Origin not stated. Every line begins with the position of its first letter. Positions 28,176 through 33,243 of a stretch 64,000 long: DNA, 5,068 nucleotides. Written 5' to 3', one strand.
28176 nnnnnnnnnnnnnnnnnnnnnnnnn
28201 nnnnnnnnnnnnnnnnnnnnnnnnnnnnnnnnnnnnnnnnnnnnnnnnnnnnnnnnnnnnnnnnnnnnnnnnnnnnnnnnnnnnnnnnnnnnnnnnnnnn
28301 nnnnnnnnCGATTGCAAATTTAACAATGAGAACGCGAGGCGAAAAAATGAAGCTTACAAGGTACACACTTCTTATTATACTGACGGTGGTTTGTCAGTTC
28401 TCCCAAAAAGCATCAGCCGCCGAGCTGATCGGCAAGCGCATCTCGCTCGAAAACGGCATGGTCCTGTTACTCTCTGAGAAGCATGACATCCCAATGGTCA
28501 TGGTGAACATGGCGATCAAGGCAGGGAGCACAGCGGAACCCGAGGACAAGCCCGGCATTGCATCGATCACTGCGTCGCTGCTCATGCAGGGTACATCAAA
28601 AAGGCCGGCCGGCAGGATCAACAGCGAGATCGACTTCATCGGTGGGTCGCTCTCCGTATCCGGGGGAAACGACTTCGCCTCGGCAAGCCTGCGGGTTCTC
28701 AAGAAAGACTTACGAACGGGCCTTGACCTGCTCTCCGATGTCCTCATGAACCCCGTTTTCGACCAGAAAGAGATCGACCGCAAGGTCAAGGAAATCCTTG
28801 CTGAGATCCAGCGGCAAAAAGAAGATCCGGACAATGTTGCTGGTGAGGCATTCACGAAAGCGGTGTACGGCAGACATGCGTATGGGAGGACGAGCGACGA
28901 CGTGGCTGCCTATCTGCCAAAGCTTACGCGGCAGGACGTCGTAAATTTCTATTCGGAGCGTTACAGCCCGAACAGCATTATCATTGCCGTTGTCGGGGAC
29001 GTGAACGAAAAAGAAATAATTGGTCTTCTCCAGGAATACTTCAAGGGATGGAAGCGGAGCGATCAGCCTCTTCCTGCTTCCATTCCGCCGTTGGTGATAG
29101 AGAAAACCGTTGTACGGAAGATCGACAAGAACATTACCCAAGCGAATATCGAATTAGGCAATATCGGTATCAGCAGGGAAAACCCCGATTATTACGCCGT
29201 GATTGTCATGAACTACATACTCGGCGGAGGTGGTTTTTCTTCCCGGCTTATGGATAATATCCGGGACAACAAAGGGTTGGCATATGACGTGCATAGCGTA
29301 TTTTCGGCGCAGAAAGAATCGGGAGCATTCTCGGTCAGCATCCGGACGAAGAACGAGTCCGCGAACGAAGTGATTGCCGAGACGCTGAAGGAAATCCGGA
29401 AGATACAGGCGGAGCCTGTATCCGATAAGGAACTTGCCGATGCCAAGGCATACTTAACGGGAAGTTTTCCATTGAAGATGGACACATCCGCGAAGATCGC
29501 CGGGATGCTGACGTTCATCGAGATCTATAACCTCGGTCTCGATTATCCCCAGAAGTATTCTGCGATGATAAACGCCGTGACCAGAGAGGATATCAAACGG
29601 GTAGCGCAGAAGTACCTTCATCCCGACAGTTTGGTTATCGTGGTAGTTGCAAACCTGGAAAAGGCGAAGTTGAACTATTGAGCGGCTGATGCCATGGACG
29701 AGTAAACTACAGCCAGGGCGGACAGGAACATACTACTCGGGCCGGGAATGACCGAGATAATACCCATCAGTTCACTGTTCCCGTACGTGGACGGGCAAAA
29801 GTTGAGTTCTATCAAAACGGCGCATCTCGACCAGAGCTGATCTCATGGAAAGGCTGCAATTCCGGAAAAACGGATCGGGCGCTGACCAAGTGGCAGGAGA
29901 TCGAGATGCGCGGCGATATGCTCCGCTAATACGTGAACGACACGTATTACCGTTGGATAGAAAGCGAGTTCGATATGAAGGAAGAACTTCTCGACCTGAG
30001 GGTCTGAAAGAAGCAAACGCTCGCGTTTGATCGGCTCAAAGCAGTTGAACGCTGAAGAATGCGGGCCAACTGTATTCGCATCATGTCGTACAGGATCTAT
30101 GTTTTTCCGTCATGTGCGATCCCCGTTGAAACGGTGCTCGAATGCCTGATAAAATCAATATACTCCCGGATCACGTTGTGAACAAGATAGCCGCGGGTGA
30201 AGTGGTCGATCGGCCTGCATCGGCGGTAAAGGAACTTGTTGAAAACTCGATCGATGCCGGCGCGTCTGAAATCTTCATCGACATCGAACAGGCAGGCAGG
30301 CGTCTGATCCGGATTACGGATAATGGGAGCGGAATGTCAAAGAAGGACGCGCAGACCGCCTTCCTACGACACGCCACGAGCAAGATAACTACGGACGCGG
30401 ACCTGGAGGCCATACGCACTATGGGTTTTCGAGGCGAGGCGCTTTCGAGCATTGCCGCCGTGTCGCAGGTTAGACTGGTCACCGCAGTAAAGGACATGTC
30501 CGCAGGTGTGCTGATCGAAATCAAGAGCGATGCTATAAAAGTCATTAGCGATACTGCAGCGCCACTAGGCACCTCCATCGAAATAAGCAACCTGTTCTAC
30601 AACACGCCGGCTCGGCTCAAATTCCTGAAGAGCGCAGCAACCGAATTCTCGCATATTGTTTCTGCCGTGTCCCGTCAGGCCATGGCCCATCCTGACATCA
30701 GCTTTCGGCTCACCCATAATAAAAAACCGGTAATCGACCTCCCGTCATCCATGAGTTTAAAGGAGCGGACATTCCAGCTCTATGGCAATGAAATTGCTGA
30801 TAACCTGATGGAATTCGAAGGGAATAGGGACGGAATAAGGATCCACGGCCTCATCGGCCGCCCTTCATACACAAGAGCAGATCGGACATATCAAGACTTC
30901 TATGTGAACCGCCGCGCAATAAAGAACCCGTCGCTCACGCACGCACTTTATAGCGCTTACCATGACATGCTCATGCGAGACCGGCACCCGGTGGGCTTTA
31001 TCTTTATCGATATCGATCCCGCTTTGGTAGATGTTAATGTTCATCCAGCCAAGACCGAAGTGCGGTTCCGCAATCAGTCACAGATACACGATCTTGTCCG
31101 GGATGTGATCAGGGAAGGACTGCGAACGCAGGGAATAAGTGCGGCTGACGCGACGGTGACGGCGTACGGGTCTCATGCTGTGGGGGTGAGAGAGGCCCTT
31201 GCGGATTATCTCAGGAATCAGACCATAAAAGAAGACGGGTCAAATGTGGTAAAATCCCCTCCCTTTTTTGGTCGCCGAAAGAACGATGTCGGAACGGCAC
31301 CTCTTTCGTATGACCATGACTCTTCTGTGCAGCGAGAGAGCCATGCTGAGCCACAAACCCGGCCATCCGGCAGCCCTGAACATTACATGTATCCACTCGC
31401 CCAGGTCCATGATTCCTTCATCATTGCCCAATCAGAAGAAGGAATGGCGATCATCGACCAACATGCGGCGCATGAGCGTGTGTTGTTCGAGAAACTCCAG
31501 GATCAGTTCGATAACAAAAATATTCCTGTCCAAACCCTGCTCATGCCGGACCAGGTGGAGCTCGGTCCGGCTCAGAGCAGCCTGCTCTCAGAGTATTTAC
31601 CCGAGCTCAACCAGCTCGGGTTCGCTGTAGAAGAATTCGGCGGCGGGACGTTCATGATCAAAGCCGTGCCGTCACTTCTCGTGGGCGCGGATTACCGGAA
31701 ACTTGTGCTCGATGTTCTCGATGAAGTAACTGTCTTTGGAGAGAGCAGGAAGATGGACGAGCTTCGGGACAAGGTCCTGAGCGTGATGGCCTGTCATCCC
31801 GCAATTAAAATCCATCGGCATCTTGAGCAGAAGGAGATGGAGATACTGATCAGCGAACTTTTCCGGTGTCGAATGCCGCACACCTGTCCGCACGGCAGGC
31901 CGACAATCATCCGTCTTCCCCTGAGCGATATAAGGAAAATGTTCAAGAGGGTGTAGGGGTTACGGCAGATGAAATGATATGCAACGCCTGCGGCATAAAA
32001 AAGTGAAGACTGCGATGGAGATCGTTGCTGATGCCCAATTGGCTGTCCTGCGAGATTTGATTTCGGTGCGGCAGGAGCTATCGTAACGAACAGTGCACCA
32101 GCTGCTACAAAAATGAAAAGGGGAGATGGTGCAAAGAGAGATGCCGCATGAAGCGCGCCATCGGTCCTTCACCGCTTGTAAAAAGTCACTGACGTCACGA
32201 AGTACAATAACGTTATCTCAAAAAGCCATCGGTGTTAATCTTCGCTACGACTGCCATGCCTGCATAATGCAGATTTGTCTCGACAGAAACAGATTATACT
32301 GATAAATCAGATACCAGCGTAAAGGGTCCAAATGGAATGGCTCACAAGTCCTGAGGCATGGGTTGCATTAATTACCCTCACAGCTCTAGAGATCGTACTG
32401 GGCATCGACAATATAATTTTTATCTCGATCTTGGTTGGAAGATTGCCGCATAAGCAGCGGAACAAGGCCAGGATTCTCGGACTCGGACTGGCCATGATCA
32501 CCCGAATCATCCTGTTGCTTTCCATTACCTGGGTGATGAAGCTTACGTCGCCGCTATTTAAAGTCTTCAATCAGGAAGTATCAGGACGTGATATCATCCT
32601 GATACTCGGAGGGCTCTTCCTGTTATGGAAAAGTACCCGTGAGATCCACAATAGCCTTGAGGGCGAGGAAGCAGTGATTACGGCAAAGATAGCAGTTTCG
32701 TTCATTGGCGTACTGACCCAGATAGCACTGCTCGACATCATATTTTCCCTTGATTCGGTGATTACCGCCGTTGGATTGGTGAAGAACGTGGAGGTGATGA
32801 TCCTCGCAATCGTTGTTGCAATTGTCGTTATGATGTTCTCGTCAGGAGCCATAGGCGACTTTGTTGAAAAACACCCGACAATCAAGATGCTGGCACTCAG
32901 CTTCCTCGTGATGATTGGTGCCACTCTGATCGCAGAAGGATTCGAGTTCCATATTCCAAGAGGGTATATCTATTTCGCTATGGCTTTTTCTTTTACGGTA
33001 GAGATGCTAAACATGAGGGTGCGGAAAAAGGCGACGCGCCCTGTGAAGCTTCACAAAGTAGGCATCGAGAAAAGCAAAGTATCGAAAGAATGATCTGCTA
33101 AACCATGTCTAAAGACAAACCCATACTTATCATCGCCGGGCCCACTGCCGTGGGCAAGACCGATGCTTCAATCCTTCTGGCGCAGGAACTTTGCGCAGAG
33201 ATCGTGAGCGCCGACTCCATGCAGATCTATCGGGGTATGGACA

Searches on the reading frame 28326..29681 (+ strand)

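Call 43: search_protein_families(library=pfam, proteins=[window:28326-29681:+], max_evalue=0.00001)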
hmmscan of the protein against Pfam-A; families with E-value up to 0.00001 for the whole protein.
window:28326-29681:+ (451 aa): 2 families
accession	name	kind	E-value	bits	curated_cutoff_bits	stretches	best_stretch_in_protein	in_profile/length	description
PF05193.26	Peptidase_M16_C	-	2.5e-45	155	23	1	199-376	1-180/181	Peptidase M16 inactive domain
PF00675.25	Peptidase_M16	-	2.5e-22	79.8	22.3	1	49-188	4-143/149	Insulinase (Peptidase family M16)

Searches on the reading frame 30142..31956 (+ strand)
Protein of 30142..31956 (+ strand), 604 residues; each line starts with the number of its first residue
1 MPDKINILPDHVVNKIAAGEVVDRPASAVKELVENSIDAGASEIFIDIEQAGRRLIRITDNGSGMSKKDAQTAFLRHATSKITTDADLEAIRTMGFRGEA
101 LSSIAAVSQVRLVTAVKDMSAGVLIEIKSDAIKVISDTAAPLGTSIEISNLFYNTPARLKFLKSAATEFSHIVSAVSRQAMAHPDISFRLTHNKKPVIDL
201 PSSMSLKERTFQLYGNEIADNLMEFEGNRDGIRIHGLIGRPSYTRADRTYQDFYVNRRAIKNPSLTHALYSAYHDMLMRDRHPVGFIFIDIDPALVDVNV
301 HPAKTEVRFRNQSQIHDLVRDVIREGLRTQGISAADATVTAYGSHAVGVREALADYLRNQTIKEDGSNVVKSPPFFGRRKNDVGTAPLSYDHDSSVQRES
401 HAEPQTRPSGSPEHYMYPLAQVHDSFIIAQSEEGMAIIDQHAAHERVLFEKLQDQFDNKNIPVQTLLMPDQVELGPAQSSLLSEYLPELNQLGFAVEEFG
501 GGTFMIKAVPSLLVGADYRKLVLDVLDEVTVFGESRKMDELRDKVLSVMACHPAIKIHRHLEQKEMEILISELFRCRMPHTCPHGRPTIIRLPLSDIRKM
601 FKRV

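Call 43: search_protein_families(library=pfam, proteins=[window:30142-31956:+], max_evalue=0.00001)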
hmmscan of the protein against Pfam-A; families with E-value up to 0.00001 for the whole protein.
window:30142-31956:+ (604 aa): 4 families
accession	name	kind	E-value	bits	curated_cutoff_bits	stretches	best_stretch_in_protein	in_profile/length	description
PF08676.16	MutL_C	-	2.8e-43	147.5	25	1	419-561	1-142/142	MutL C terminal dimerisation domain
PF01119.25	DNA_mis_repair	-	6.7e-40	135.9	26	1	212-327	3-118/119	DNA mismatch repair protein, C-terminal domain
PF13589.12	HATPase_c_3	-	1.4e-11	45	25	1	26-119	4-97/137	Histidine kinase-, DNA gyrase B-, and HSP90-like ATPase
PF02518.31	HATPase_c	-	2.7e-07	31.4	26.4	1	23-79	4-63/111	Histidine kinase-, DNA gyrase B-, and HSP90-like ATPase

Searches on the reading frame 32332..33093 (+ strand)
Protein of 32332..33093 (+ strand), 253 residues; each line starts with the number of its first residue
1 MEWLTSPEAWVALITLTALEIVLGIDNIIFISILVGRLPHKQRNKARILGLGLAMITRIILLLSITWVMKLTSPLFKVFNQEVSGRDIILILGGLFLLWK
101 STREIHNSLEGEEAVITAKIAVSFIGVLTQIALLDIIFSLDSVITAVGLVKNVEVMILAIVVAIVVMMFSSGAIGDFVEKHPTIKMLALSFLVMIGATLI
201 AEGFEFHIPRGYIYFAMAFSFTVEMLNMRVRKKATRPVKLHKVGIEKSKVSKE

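Call 43: search_protein_families(library=pfam, proteins=[window:32332-33093:+], max_evalue=0.00001)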
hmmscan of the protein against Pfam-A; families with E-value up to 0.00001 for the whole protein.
window:32332-33093:+ (253 aa): 1 family
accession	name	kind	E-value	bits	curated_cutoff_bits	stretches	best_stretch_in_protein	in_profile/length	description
PF03741.22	TerC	-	1.5e-46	158.8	27.8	1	15-202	2-177/178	Integral membrane protein TerC family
